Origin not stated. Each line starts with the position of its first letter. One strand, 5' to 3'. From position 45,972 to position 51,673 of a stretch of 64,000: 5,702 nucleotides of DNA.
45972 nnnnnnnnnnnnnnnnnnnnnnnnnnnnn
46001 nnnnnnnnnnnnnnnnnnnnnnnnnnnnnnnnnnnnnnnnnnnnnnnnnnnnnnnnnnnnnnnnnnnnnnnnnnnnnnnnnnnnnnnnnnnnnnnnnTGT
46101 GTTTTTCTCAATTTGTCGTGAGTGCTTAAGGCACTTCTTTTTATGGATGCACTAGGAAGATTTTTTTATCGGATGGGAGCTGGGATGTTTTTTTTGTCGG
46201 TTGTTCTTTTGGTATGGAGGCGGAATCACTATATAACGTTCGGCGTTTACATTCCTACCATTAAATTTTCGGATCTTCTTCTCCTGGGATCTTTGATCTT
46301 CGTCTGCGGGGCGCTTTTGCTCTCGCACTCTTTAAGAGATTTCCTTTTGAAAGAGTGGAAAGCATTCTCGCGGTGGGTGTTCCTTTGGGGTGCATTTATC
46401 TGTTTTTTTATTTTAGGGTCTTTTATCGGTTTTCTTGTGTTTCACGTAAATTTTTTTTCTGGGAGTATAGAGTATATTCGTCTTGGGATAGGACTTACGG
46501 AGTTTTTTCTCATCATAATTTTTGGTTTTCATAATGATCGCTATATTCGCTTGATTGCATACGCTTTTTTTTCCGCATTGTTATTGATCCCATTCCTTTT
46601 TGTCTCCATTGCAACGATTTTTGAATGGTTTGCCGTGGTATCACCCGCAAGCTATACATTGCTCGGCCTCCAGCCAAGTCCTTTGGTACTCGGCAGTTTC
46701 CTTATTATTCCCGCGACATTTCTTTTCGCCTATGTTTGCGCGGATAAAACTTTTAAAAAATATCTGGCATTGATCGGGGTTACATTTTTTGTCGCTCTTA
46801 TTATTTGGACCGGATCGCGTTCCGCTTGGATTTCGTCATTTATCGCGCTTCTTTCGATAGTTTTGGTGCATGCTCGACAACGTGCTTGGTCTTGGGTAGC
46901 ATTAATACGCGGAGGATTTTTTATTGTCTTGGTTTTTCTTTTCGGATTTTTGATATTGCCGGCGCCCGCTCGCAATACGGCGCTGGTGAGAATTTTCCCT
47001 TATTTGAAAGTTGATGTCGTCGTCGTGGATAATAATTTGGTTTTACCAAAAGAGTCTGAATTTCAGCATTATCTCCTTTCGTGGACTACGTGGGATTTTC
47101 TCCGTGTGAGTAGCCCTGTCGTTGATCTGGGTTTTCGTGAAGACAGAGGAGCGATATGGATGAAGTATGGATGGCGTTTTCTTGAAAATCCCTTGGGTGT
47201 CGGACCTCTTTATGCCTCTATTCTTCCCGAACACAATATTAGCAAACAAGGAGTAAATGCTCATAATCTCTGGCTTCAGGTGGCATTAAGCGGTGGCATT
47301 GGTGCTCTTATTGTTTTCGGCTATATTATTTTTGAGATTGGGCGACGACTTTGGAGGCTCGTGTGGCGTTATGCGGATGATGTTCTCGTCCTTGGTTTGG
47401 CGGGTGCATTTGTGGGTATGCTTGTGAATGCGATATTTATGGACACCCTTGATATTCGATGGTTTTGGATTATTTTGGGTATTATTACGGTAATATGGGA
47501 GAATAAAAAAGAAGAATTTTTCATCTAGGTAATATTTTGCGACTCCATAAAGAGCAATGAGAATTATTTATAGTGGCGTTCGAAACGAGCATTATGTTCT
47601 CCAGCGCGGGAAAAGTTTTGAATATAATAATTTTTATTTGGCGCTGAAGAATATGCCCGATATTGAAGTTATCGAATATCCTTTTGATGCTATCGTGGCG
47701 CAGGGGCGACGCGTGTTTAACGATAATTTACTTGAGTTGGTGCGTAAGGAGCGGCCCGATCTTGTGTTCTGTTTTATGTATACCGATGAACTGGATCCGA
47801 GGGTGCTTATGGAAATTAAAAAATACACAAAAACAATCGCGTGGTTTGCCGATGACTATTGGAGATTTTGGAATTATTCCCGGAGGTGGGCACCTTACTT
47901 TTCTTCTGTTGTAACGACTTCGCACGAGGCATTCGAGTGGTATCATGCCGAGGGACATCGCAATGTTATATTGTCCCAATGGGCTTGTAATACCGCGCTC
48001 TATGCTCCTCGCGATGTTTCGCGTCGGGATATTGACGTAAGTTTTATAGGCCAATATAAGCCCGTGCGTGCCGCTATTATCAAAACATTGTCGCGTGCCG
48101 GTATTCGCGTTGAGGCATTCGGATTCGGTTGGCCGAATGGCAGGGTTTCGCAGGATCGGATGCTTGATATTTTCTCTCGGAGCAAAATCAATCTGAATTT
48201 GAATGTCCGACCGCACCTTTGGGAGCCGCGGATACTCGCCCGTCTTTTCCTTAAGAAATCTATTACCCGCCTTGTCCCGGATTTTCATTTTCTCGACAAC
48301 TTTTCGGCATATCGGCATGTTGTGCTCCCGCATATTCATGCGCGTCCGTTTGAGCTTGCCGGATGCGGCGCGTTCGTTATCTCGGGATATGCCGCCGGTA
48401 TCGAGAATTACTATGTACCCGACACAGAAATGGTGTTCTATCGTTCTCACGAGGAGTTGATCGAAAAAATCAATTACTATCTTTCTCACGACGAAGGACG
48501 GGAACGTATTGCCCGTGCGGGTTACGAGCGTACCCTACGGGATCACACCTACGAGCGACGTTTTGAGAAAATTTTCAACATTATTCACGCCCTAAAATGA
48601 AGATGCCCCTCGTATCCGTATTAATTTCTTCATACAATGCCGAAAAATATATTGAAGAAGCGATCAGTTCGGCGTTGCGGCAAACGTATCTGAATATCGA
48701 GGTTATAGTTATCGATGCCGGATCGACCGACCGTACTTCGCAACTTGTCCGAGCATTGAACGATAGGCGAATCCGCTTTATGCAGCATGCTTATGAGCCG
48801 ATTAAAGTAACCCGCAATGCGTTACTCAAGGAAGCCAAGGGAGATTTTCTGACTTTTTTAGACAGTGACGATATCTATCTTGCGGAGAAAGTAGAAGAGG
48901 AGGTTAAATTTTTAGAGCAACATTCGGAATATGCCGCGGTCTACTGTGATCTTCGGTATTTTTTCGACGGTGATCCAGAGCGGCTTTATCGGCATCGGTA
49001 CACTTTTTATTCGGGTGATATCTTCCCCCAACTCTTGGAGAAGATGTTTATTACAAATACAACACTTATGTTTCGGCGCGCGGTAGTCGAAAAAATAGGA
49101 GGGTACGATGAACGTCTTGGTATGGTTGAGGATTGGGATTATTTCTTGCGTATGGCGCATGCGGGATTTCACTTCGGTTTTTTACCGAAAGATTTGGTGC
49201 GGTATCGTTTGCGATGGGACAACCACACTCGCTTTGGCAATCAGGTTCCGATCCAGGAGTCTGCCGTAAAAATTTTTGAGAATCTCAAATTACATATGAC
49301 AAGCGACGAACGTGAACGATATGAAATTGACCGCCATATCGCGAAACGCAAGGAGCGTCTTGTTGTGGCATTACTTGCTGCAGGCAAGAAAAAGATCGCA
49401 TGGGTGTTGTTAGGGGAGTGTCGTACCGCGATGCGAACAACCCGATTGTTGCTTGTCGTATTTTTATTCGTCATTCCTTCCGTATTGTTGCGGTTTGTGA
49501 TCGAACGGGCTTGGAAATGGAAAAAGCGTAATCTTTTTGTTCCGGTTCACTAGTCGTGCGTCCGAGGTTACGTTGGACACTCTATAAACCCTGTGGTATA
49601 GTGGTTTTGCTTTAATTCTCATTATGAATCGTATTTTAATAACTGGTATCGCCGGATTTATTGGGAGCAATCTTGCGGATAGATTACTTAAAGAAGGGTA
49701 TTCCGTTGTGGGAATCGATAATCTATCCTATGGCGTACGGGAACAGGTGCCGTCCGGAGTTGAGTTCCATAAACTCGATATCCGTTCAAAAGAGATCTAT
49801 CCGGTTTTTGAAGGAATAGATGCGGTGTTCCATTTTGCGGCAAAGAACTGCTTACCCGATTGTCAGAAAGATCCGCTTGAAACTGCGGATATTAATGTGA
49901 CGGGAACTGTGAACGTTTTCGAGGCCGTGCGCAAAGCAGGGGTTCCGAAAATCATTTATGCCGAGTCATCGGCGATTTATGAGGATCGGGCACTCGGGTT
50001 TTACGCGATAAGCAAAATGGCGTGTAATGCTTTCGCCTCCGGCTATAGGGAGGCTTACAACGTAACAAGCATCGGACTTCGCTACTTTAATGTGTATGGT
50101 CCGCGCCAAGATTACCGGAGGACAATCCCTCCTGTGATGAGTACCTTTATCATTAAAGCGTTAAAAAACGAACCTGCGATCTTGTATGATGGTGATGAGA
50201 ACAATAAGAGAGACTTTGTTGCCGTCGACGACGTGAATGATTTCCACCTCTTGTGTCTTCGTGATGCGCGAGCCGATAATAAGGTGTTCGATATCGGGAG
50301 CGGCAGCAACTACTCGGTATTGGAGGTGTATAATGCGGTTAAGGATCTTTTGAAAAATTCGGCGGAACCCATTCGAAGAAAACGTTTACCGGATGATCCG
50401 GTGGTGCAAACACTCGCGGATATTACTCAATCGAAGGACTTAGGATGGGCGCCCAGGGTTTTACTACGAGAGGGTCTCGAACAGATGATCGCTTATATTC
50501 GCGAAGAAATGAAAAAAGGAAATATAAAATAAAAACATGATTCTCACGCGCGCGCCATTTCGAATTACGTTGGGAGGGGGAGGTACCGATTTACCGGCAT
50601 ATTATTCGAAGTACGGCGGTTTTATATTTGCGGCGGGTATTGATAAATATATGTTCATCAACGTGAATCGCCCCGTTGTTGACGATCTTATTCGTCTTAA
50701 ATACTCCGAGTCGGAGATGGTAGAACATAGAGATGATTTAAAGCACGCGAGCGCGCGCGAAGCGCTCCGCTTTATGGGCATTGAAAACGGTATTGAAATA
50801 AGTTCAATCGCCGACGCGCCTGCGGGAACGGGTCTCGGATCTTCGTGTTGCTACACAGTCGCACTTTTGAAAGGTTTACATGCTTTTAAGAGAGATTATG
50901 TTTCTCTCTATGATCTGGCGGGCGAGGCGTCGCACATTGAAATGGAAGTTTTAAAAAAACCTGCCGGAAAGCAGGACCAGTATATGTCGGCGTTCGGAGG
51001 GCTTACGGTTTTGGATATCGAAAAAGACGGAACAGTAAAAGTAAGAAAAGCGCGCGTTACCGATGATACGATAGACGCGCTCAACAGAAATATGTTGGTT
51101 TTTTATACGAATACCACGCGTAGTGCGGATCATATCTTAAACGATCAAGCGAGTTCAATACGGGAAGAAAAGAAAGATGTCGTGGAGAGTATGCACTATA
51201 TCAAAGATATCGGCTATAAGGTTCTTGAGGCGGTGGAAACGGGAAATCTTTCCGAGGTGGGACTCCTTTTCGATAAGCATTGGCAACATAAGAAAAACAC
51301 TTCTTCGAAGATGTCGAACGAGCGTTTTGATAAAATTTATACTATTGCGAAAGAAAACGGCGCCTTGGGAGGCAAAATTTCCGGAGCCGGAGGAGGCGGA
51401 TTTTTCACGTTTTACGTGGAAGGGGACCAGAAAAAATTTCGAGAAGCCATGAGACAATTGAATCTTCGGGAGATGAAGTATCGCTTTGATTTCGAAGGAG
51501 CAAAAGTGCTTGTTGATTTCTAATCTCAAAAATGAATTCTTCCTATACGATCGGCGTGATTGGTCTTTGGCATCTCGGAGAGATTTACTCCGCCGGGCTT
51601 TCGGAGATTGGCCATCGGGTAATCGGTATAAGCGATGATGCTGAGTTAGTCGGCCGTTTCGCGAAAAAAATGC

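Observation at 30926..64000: About 33-kb surface-glycan island combining fucose, C-methylated sugar and heptose chemistry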

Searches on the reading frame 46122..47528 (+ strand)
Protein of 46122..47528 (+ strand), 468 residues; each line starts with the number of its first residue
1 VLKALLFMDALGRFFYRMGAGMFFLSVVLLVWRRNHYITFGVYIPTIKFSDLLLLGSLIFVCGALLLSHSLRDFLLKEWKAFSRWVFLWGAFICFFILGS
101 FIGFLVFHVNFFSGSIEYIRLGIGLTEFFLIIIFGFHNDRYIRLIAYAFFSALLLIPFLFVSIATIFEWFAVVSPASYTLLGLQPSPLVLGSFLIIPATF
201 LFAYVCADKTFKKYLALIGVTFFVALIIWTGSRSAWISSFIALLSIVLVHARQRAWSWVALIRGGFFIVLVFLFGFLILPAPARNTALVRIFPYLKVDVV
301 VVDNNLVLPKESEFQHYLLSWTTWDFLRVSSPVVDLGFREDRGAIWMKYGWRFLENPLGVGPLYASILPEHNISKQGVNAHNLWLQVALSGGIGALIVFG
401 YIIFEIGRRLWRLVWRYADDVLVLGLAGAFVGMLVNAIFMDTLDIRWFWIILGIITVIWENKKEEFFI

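Call 7: search_protein_families(library=pfam, proteins=[window:46122-47528:+], max_evalue=0.01)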
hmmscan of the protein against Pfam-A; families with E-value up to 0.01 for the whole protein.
window:46122-47528:+ (468 aa): 1 family
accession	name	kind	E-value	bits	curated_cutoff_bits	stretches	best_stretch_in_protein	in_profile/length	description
PF04932.20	Wzy_C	-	5.6e-10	39.6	31.7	1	221-399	4-148/149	O-Antigen ligase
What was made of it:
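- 46122..47528 (+): MIDDLE: second Wzy_C protein (Wzy2), the candidate repeat-unit polymerase. PF04932, 39.6 bits (call 7).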

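Call 33: search_solved_structures(query=window:46122-47528:+, max_evalue=10, show_alignments=1)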
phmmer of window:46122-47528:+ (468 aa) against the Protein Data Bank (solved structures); distinct sequences matched with E-value up to 10: 0.

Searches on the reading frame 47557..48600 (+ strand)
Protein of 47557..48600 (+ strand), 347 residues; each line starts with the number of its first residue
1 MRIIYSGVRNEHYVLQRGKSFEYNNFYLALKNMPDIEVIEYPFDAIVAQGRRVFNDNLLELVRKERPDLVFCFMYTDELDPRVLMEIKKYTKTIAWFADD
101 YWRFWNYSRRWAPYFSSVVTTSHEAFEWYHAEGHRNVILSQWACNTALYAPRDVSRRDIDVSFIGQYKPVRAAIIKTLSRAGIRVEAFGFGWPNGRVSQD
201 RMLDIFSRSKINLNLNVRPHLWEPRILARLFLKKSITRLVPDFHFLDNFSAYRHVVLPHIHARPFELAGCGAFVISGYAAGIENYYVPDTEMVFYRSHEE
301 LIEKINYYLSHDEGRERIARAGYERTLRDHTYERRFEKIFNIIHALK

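Call 7: search_protein_families(library=pfam, proteins=[window:47557-48600:+], max_evalue=0.01)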
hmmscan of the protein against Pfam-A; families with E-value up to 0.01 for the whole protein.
window:47557-48600:+ (347 aa): 1 family
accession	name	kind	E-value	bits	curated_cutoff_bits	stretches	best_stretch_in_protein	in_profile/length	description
PF13524.12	Glyco_trans_1_2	-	6.2e-33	114.2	25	2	260-340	63-143/144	Glycosyl transferase-like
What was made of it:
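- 47557..48600 (+): TAIL: CgeB-like glycosyltransferase (Glyco_trans_1_2). PF13524, 114 bits (call 7).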

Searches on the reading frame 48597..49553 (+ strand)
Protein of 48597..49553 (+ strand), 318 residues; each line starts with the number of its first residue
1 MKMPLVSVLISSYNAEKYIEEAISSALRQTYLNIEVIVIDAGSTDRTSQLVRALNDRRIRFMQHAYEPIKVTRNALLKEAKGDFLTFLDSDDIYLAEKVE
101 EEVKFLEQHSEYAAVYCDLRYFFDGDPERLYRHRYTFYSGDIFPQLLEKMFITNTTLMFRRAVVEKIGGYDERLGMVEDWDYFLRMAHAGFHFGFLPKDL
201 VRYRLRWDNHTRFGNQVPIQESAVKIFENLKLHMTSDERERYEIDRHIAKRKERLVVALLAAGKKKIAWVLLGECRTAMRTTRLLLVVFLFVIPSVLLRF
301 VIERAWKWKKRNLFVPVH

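Call 7: search_protein_families(library=pfam, proteins=[window:48597-49553:+], max_evalue=0.01)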
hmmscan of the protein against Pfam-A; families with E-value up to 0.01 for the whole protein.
window:48597-49553:+ (318 aa): 6 families
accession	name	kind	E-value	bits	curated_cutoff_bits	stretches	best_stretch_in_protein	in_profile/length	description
PF00535.33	Glycos_transf_2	-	2e-30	106.4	23.3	1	7-168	1-168/168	Glycosyl transferase family 2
PF10111.15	Glyco_tranf_2_2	-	8.4e-21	75.1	27.3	1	7-207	1-219/276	Glycosyltransferase like family 2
PF13641.12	Glyco_tranf_2_3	-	1.6e-16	61.5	27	1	6-202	3-210/230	Glycosyltransferase like family 2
PF13632.12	Glyco_trans_2_3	-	1.7e-05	25.2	27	1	86-202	3-122/198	Glycosyl transferase family group 2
PF13704.12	Glyco_tranf_2_4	-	0.00014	22.8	27.5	1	14-99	2-89/98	Glycosyl transferase family 2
PF02709.20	Glyco_transf_7C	-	0.0021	18.1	23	1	156-203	23-72/78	N-terminal domain of galactosyltransferase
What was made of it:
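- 48597..49553 (+): TAIL: GT2 glycosyltransferase a. PF00535, 106 bits (call 7).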

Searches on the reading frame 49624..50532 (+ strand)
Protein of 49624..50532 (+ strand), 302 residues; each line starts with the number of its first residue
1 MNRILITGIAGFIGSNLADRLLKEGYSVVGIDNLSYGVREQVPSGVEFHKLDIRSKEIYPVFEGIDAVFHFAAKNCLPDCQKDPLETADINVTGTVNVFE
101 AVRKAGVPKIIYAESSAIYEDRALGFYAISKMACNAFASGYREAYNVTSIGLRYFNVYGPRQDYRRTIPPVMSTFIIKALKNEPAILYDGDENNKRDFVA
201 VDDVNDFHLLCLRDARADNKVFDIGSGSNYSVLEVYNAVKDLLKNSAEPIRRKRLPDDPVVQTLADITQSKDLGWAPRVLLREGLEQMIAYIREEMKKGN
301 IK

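Call 7: search_protein_families(library=pfam, proteins=[window:49624-50532:+], max_evalue=0.01)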
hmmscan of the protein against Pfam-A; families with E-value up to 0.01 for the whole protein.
window:49624-50532:+ (302 aa): 9 families
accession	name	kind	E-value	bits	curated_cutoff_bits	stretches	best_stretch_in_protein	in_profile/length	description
PF01370.27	Epimerase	-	8.5e-51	173.1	20.9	1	4-225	1-240/240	NAD dependent epimerase/dehydratase family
PF16363.11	GDP_Man_Dehyd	-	2.9e-41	142.5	27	1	5-288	1-332/332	GDP-mannose 4,6 dehydratase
PF01073.25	3Beta_HSD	-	2e-17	63.6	22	2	5-116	1-117/280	3-beta hydroxysteroid dehydrogenase/isomerase family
PF02719.21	Polysacc_synt_2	-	2.9e-10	40.3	20.2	1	4-160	1-174/293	Polysaccharide biosynthesis protein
PF13460.12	NAD_binding_10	-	3.1e-07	30.9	27.2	1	8-142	1-125/184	NAD(P)H-binding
PF04321.23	RmlD_sub_bind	-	3.3e-06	26.8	27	1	3-121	2-107/287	RmlD substrate binding domain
PF00106.31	adh_short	-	6.4e-06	26.2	26.6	1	3-150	2-172/195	short chain dehydrogenase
PF07993.18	NAD_binding_4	-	0.00027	20.6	20.1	0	49-119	73-140/258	Male sterility protein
PF05368.20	NmrA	-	0.0014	18.7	27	1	3-115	4-107/298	NmrA-like family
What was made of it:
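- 49624..50532 (+): TAIL: extended SDR epimerase. This is the first gene of the higher-carbon sugar operon. PF01370, 173 bits (call 7).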

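Call 10: search_protein_families(library=ncbifam, proteins=[window:49624-50532:+], max_evalue=0.001)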
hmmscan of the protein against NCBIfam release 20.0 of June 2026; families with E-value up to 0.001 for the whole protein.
window:49624-50532:+ (302 aa): 31 families (the best 25 are shown)
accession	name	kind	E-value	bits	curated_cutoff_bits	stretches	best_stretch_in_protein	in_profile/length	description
NF011728.1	PRK15181.1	equivalog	2.2e-37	128.9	760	1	2-291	16-336/348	Vi polysaccharide biosynthesis UDP-N-acetylglucosaminuronic acid C-4 epimerase TviC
TIGR01179.1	galE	equivalog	1.2e-35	122.9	262.3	1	3-289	1-318/332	UDP-glucose 4-epimerase GalE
TIGR04180.1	EDH_00030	hypoth_equivalog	9.2e-31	107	475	1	4-272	1-288/297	NAD-dependent 4,6-dehydratase LegB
TIGR02197.1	heptose_epim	equivalog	2.6e-29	102.4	274.6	1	4-292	1-313/316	ADP-glyceromanno-heptose 6-epimerase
TIGR01181.1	dTDP_gluc_dehyt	equivalog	1.4e-26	93.3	365.1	1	3-294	1-313/321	dTDP-glucose 4,6-dehydratase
NF007956.0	PRK10675.1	subfamily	1.6e-20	73.5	394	1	3-128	2-137/338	UDP-glucose 4-epimerase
NF047922.1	GDPFucSynFcl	equivalog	6.4e-20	71.8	500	1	2-290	3-299/308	GDP-L-fucose synthase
NF008360.0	PRK11150.1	equivalog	1.1e-19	70.8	452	1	4-257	2-266/310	ADP-glyceromanno-heptose 6-epimerase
TIGR03466.1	HpnA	hypoth_equivalog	8.7e-17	61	367.65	1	3-123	2-121/327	hopanoid-associated sugar epimerase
NF042422.1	oxyalk_red_OleD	equivalog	1.1e-16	61.2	580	1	3-118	2-113/329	2-alkyl-3-oxoalkanoate reductase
NF042423.1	oxyalk_red_Shew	equivalog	9.4e-15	54.5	580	1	2-116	9-119/331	2-alkyl-3-oxoalkanoate reductase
NF008872.0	PRK11908.1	equivalog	1e-13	51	294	1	126-249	148-277/349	bifunctional UDP-4-keto-pentose/UDP-xylose synthase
TIGR02622.1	CDP_4_6_dhtase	equivalog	1.1e-11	44.5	278.45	1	3-122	6-136/352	CDP-glucose 4,6-dehydratase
NF007490.0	PRK10084.1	subfamily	1.3e-11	44.1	649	1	3-104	2-113/361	dTDP-glucose 4,6-dehydratase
NF007582.0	PRK10217.1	equivalog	1e-10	41.2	698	1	1-104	1-114/355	dTDP-glucose 4,6-dehydratase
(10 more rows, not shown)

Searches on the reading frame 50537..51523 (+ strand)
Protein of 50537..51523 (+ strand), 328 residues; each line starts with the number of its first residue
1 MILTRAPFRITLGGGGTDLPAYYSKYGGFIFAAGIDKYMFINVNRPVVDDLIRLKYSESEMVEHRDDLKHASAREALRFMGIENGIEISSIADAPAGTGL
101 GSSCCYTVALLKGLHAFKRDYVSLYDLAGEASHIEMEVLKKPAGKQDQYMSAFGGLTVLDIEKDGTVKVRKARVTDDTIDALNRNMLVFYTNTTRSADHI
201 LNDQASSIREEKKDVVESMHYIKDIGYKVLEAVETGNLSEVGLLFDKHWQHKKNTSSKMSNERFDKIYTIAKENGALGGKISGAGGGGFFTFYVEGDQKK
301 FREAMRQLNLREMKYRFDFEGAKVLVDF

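Call 7: search_protein_families(library=pfam, proteins=[window:50537-51523:+], max_evalue=0.01)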
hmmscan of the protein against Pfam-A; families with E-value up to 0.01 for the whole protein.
window:50537-51523:+ (328 aa): 2 families
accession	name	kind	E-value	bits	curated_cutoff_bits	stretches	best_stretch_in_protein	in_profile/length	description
PF00288.32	GHMP_kinases_N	-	7.3e-11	42.6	22.3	1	78-155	12-87/87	GHMP kinases N terminal domain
PF08544.19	GHMP_kinases_C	-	5.3e-09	36.8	21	1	230-307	2-81/85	GHMP kinases C terminal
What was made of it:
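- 50537..51523 (+): TAIL: GHMP sugar-phosphate kinase (HddA-like). GHMP_kinases_N and _C (call 7).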

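Call 10: search_protein_families(library=ncbifam, proteins=[window:50537-51523:+], max_evalue=0.001)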
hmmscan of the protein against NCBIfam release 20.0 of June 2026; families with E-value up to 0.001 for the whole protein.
window:50537-51523:+ (328 aa): 12 families
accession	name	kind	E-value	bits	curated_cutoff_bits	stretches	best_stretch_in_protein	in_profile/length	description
NF049969.1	GlMnHpPKinHddA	equivalog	4.6e-51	174.2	600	1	2-312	3-320/338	D-glycero-D-manno-heptose 7-phosphate kinase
NF009948.0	PRK13412.1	equivalog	1.2e-26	92.7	721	1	70-292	713-933/974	bifunctional fucokinase/fucose-1-phosphate guanylyltransferase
TIGR00549.1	mevalon_kin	equivalog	2.3e-21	76.5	163.05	1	59-290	49-273/276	mevalonate kinase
NF003036.0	PRK03926.1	equivalog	4.7e-17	62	403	1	48-301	40-275/302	mevalonate kinase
NF003006.0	PRK03817.1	equivalog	9.3e-12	44.6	443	1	227-314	247-334/352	galactokinase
TIGR00131.1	gal_kin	equivalog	1.6e-08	33.9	226.65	1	76-155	101-180/388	galactokinase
NF002288.1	PRK01212.1-4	equivalog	3.3e-07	29.6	194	1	71-308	62-281/303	homoserine kinase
TIGR00191.1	thrB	equivalog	1.2e-06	27.6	168.25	1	65-316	59-288/304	homoserine kinase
NF001816.0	PRK00555.1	equivalog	9.4e-06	24.8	509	0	76-233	81-238/363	galactokinase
NF003705.0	PRK05322.1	equivalog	0.00019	20.3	385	0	227-317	282-373/388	galactokinase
NF040957.1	Arch_PMK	equivalog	0.00053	19.6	500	0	98-318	92-310/316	phosphomevalonate kinase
NF003472.0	PRK05101.1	equivalog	0.00074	18.5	499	0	84-155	111-182/382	galactokinase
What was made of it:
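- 50537..51523 (+): HddA model 174 bits, below the 600 cutoff (call 10).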
